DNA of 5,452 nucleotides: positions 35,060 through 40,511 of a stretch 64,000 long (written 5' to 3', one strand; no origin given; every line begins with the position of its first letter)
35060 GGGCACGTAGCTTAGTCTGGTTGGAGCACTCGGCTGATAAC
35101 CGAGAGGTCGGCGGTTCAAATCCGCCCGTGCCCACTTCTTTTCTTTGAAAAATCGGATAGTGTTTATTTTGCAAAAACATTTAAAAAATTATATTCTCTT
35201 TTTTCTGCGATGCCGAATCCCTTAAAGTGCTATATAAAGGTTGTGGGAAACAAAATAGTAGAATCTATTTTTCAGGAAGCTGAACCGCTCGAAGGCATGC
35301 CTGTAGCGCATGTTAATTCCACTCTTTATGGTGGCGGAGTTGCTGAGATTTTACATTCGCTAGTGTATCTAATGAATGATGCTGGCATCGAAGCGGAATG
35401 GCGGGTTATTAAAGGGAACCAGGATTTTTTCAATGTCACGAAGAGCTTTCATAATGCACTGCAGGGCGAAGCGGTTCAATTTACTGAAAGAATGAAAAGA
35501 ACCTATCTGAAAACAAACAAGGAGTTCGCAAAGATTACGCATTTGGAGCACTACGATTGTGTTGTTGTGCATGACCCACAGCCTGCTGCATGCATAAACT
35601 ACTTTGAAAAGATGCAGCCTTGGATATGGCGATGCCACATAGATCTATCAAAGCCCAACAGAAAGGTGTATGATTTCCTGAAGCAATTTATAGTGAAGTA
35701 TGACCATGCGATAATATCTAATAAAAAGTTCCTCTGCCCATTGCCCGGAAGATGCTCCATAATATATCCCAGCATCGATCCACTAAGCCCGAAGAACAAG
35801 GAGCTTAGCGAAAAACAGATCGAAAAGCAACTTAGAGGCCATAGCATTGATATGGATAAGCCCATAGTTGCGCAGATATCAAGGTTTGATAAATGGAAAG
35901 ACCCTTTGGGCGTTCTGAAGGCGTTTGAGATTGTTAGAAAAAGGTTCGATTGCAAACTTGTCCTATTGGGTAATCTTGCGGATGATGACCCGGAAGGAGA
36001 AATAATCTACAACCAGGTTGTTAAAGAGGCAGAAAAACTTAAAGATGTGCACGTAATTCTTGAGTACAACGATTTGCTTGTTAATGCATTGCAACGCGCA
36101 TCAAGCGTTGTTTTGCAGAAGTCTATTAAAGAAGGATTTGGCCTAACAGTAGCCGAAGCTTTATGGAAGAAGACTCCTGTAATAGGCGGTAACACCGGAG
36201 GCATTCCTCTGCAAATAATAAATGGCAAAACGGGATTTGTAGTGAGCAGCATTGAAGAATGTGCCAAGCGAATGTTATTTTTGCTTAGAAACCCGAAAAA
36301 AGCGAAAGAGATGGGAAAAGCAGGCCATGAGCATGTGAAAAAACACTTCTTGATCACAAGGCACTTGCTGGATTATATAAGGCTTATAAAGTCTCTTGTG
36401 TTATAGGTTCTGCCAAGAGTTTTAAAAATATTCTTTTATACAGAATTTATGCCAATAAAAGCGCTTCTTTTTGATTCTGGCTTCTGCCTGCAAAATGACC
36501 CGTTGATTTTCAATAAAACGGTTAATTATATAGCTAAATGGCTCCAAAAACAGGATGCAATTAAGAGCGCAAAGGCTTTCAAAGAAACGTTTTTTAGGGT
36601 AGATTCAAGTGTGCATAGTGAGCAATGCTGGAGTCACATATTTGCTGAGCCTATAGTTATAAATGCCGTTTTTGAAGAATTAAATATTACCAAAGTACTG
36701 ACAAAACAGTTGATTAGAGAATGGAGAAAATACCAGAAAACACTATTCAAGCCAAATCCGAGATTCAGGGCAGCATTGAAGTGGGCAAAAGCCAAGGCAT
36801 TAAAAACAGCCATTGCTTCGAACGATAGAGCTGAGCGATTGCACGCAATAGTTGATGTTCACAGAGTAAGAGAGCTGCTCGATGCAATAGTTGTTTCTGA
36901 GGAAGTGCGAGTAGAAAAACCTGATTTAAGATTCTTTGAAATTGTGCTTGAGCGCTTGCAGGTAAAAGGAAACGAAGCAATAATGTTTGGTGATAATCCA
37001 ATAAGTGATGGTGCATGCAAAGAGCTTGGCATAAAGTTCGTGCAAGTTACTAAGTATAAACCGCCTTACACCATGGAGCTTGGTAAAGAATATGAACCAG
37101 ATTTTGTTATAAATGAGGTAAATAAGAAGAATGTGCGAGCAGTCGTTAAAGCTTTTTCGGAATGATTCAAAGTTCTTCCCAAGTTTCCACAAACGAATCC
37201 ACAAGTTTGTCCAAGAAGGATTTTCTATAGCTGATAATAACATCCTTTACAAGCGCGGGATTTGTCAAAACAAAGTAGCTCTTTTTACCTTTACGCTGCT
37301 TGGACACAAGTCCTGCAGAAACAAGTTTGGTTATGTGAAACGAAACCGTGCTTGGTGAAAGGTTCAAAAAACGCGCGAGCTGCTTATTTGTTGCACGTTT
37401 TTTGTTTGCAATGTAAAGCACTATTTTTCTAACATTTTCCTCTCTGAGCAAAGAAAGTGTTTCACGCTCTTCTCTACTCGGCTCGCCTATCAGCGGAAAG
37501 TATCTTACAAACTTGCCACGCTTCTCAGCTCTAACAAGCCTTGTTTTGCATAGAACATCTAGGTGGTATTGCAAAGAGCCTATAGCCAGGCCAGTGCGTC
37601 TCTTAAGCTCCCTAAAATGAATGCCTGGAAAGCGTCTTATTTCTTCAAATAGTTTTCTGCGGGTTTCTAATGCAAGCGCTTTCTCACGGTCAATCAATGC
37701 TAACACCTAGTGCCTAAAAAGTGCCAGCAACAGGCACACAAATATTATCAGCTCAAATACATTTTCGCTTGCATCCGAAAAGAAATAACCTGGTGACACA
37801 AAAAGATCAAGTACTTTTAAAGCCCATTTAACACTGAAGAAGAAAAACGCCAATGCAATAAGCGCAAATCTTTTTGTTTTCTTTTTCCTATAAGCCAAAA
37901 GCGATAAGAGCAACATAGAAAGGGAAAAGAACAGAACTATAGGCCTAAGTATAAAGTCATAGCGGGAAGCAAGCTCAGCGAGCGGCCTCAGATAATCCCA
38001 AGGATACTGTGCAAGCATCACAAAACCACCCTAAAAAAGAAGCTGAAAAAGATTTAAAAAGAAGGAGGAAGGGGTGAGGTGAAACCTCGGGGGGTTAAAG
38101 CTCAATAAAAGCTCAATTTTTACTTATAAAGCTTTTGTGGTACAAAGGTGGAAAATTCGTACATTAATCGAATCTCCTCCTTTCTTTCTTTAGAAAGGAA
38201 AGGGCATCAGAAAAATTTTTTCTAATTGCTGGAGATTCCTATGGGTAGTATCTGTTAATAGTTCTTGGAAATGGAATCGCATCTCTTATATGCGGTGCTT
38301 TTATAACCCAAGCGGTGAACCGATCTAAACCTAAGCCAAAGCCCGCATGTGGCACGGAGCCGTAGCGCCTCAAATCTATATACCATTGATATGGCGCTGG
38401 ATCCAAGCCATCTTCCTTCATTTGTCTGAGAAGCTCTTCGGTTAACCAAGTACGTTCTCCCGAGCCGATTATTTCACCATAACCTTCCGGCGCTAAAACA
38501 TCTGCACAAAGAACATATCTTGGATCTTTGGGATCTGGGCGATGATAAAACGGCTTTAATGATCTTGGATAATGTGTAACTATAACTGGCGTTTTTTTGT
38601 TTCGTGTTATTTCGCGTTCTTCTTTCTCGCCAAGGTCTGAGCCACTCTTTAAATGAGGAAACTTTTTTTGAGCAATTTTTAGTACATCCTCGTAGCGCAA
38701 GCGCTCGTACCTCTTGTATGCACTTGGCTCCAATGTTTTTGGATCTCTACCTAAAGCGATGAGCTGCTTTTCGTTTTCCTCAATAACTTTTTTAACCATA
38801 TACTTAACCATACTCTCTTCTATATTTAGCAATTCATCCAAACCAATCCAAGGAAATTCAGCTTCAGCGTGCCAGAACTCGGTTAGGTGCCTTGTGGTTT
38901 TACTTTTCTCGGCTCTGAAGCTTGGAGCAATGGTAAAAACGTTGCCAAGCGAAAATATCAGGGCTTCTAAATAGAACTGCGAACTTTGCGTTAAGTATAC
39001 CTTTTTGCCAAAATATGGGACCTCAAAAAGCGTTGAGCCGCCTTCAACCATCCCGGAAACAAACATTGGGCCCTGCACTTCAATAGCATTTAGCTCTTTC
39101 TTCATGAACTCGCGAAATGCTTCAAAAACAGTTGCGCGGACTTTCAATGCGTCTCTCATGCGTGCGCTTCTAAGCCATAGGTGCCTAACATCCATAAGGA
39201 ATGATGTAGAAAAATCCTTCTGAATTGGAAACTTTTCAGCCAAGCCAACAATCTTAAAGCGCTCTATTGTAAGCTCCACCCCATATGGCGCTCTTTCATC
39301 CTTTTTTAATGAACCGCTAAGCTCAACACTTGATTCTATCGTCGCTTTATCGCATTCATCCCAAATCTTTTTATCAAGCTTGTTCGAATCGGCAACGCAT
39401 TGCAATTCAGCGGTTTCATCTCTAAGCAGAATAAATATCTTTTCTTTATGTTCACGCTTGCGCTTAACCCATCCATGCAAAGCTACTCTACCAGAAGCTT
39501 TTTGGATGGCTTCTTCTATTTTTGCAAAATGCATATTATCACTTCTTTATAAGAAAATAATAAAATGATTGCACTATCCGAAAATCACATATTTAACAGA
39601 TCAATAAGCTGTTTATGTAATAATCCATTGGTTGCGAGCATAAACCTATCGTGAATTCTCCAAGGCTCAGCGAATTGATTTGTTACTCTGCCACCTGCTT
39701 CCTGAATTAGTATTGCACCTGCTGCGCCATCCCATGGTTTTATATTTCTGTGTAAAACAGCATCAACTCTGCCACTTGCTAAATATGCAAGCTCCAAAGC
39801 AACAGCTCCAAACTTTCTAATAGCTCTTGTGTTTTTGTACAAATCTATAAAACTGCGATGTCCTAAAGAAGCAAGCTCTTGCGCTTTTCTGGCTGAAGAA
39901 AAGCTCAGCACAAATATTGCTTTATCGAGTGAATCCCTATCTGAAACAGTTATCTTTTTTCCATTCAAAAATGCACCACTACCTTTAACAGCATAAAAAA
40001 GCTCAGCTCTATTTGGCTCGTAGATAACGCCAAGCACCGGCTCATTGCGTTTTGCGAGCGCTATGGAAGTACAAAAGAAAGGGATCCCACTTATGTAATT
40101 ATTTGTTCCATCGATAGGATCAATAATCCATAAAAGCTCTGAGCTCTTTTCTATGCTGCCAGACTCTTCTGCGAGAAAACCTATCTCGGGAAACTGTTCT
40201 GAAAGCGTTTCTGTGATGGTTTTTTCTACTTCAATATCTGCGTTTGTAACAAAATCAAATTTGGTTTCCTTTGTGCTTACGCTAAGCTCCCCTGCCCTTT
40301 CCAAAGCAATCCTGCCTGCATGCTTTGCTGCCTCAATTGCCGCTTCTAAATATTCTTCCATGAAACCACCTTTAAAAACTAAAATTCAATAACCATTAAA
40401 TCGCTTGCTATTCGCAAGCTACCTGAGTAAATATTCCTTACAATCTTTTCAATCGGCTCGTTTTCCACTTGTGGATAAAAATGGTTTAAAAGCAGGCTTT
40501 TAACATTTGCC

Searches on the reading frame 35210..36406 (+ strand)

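Call 75: search_protein_families(library=pfam, proteins=[window:35210-36406:+], max_evalue=0.0001)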
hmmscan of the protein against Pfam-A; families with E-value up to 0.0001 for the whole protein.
window:35210-36406:+ (398 aa): 5 families
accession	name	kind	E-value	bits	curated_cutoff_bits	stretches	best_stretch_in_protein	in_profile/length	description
PF21269.3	TreT_GT1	-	8.4e-60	201.1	27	1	34-174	1-142/144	Trehalose synthase, N-terminal domain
PF00534.26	Glycos_transf_1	-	2.1e-26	93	26.4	1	205-374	3-171/172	Glycosyl transferases group 1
PF13692.12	Glyco_trans_1_4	-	1.7e-14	54.7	27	1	218-361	2-142/142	Glycosyl transferases group 1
PF13524.12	Glyco_trans_1_2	-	6e-06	26.7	25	1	294-382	43-135/144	Glycosyl transferase-like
PF20706.3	GT4-conflict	-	3.9e-05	23.2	26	1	292-332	276-316/385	Family 4 Glycosyltransferase in conflict systems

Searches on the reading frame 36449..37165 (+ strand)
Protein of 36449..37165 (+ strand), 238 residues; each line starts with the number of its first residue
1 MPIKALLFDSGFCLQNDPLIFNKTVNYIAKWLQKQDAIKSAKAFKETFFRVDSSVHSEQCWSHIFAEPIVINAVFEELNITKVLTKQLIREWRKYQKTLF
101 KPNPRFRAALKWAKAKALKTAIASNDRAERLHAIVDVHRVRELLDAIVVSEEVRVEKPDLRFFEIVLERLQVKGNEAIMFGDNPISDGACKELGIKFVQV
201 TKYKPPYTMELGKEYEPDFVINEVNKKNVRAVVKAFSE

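Call 21: search_protein_families(library=pfam, proteins=[window:36449-37165:+], max_evalue=0.001)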
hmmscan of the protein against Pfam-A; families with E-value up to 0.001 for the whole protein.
window:36449-37165:+ (238 aa): 3 families
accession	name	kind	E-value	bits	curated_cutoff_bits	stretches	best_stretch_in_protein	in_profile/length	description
PF13419.12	HAD_2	-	7.3e-19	69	23.8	1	72-200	46-178/178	Haloacid dehalogenase-like hydrolase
PF00702.32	Hydrolase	-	3.2e-14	54.2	26.4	1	98-185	95-182/191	haloacid dehalogenase-like hydrolase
PF13242.12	Hydrolase_like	-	3.2e-05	24.2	22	1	156-224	3-72/75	HAD-hyrolase-like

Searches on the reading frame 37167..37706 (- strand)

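Call 21: search_protein_families(library=pfam, proteins=[window:37167-37706:-], max_evalue=0.001)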
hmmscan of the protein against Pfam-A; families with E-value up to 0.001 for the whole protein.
window:37167-37706:- (179 aa): 20 families
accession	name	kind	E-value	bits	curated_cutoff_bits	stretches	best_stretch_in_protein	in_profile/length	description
PF24266.1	HTH_HVO_0163_N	-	5.4e-19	68.5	31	1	14-83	2-69/70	HVO_0163, N-terminal HTH domain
PF13412.12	HTH_24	-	1.7e-18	66.3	21.9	2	89-134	2-47/48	Winged helix-turn-helix DNA-binding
PF12840.13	HTH_20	-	1.3e-11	44.7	27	1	91-134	5-48/51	Helix-turn-helix domain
PF01022.26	HTH_5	-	1.6e-11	44.3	22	1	91-136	3-47/47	Bacterial regulatory protein, arsR family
PF12802.13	MarR_2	-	1.1e-10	41.9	27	1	97-138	12-54/61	MarR family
PF01047.28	MarR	-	1.6e-09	37.9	24.6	1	95-139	8-52/59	MarR family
PF03965.22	Penicillinase_R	-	6.2e-07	30.2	22.6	0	33-112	26-108/115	Penicillinase repressor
PF01325.25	Fe_dep_repress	-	1.3e-06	28.9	26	1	101-139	19-57/60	Iron dependent repressor, N-terminal DNA binding domain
PF03428.19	RP-C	-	2.1e-06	28.1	24.4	0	106-137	73-104/175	Replication protein C N-terminal domain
PF09339.16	HTH_IclR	-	5.6e-06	26.5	22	0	97-137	10-51/52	IclR helix-turn-helix domain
PF25212.1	HVO_A0114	-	7.6e-06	26.1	27.6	0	86-143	19-75/84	HVO_A0114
PF13601.12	HTH_34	-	1.2e-05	25.9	27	0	95-137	5-47/80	Winged helix DNA-binding domain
PF13545.12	HTH_Crp_2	-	1.7e-05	25.2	27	1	104-150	22-64/70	Crp-like helix-turn-helix domain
PF10711.15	DUF2513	-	7.3e-05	23.5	29.6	0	91-143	6-60/100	Hypothetical protein (DUF2513)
PF13463.12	HTH_27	-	0.00014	22.5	22.2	0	102-146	16-62/68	Winged helix DNA-binding domain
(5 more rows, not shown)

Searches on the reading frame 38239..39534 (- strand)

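Call 75: search_protein_families(library=pfam, proteins=[window:38239-39534:-], max_evalue=0.0001)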
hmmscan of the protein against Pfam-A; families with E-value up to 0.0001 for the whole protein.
window:38239-39534:- (431 aa): 2 families
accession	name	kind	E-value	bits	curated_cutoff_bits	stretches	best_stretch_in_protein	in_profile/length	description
PF00152.25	tRNA-synt_2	-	2.3e-67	227.7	25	1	112-425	4-307/308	tRNA synthetases class II (D, K and N)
PF01336.31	tRNA_anti-codon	-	4.4e-12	46.2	27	1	17-96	1-75/75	OB-fold nucleic acid binding domain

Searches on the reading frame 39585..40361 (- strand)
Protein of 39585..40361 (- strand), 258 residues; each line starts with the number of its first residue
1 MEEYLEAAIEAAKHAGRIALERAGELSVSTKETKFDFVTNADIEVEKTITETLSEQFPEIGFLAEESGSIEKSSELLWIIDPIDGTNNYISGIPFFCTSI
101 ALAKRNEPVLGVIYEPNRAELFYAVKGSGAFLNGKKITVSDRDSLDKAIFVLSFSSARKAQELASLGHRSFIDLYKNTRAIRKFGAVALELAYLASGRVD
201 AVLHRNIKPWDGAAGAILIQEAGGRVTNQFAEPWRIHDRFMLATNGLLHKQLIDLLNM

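Call 21: search_protein_families(library=pfam, proteins=[window:39585-40361:-], max_evalue=0.001)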
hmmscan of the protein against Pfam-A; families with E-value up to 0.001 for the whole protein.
window:39585-40361:- (258 aa): 1 family
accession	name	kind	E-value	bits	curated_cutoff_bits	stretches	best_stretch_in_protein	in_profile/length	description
PF00459.30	Inositol_P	-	1.2e-65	222.2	27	1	2-254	3-264/271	Inositol monophosphatase family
